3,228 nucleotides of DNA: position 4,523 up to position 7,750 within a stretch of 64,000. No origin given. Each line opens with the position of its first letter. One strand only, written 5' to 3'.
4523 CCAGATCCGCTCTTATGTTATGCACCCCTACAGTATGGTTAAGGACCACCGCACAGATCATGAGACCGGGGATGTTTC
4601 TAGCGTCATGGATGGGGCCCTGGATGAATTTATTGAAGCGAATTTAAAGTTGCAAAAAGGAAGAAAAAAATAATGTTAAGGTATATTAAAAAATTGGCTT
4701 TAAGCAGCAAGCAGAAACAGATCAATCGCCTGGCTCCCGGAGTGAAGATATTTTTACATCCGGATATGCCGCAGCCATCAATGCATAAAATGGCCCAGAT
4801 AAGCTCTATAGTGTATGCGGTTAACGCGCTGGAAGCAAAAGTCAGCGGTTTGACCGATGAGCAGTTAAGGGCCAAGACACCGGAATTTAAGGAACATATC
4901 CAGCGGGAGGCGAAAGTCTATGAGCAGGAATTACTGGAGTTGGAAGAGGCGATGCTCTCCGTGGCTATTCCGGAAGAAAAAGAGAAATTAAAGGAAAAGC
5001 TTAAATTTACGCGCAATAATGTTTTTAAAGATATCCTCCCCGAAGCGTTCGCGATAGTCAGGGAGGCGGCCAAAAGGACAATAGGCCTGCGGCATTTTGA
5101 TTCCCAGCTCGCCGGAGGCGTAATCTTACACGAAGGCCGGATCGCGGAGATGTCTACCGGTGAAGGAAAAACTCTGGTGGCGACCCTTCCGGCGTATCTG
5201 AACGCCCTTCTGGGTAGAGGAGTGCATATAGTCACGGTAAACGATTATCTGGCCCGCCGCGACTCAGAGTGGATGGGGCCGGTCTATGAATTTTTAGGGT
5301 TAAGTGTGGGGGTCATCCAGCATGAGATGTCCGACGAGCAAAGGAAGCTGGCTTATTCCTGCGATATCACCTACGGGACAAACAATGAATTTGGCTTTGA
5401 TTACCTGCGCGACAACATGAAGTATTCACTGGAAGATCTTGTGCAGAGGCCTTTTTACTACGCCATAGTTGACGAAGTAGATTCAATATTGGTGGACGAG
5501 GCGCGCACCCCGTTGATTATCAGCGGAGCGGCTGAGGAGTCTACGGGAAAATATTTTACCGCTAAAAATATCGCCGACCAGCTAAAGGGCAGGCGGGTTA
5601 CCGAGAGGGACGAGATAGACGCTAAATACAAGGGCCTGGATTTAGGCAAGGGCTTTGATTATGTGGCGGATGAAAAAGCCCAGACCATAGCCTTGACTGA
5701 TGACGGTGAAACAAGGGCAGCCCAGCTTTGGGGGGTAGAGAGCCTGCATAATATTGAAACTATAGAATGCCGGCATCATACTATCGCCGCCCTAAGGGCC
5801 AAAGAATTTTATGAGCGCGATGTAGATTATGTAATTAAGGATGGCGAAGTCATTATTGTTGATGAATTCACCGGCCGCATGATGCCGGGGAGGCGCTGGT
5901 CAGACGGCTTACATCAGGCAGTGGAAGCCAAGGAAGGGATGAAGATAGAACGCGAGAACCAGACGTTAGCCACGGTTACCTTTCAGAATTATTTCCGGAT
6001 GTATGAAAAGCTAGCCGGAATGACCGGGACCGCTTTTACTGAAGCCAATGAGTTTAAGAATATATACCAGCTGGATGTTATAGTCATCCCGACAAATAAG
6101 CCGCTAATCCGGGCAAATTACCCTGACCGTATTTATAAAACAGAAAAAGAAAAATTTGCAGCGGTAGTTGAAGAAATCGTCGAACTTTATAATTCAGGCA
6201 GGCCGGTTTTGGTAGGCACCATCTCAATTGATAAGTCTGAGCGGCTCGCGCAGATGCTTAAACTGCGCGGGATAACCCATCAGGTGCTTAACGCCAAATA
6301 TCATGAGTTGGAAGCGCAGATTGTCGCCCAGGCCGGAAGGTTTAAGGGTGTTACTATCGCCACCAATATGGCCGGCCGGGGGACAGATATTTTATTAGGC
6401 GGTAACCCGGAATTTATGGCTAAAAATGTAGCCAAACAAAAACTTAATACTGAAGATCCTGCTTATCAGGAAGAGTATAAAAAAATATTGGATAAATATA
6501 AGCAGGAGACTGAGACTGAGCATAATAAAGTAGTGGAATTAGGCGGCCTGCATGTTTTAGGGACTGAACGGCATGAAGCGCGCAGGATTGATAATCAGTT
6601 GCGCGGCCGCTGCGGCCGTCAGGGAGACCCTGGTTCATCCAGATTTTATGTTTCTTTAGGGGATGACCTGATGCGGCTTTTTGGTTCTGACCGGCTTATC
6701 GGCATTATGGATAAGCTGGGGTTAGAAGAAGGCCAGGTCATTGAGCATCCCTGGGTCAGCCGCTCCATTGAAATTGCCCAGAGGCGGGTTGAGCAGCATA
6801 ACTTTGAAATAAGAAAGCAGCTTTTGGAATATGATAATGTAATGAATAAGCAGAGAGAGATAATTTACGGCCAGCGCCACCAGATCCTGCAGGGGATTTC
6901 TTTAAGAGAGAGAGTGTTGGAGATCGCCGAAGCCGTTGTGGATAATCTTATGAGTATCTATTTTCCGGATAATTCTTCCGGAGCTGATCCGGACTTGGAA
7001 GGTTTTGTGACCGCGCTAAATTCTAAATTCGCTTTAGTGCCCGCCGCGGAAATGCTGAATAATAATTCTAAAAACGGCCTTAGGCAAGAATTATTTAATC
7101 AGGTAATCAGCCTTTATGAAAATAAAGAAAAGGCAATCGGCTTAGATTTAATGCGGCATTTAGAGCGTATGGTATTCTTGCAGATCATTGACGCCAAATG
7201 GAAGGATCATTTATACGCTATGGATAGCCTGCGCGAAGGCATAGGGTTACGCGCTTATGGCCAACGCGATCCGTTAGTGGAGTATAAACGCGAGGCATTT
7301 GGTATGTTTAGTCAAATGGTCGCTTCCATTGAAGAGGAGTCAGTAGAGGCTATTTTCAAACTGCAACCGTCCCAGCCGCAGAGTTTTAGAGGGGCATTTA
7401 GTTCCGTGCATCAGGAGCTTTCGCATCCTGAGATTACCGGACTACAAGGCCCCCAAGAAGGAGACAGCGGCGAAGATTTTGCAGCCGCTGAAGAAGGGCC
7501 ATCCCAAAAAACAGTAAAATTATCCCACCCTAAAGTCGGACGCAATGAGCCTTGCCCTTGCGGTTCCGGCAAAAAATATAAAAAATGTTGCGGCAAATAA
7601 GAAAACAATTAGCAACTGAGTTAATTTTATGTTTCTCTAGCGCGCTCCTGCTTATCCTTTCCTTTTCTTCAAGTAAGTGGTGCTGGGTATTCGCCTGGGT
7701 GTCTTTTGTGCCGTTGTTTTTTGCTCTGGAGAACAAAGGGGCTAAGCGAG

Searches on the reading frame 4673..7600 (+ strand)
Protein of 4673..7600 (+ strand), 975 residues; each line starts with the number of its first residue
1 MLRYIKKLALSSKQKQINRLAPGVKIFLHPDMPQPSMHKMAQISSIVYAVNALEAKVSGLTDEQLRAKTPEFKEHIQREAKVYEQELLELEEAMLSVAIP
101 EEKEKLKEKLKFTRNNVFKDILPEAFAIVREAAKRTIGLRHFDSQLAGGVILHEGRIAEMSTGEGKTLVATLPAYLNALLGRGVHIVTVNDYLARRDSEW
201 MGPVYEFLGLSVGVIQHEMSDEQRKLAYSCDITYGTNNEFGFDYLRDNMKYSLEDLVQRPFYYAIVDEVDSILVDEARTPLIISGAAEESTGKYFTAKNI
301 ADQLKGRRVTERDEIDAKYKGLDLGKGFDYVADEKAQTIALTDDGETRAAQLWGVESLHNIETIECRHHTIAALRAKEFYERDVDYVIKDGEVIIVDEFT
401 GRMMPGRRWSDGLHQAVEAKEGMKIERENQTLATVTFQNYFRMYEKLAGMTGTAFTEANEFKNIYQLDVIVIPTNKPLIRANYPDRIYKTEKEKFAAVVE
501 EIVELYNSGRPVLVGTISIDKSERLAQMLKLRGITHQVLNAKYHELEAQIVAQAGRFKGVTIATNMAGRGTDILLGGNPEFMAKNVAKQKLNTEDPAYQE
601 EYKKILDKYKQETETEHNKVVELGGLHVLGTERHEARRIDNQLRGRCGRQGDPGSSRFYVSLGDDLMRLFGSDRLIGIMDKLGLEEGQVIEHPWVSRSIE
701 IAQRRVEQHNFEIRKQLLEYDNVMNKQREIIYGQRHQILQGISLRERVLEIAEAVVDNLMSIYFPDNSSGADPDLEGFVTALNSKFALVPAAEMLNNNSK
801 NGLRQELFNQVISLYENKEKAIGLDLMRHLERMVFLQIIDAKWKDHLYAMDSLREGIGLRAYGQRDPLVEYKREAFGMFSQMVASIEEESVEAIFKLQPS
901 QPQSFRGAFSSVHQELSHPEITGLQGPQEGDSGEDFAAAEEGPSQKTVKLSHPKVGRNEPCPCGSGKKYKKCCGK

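Call 37: search_protein_families(library=pfam, proteins=[window:4673-7600:+], max_evalue=0.000001)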
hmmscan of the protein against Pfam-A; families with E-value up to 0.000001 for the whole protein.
window:4673-7600:+ (975 aa): 5 families
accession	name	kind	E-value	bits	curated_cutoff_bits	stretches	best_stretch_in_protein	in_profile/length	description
PF07517.20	SecA_DEAD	-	3.9e-125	417.3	24.6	1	37-462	10-290/290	SecA DEAD-like domain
PF21090.3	P-loop_SecA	-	3.1e-92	308.3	27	1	477-687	1-205/205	SecA P-loop domain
PF07516.18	SecA_SW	-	4.9e-70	236.1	26.7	1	689-898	1-200/200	SecA Wing and Scaffold domain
PF01043.26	SecA_PP_bind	-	8.7e-36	123.3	23.5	1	291-418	3-110/110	SecA preprotein cross-linking domain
PF02810.21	SEC-C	-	1.4e-09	38.1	20.4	1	957-975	1-19/19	SEC-C motif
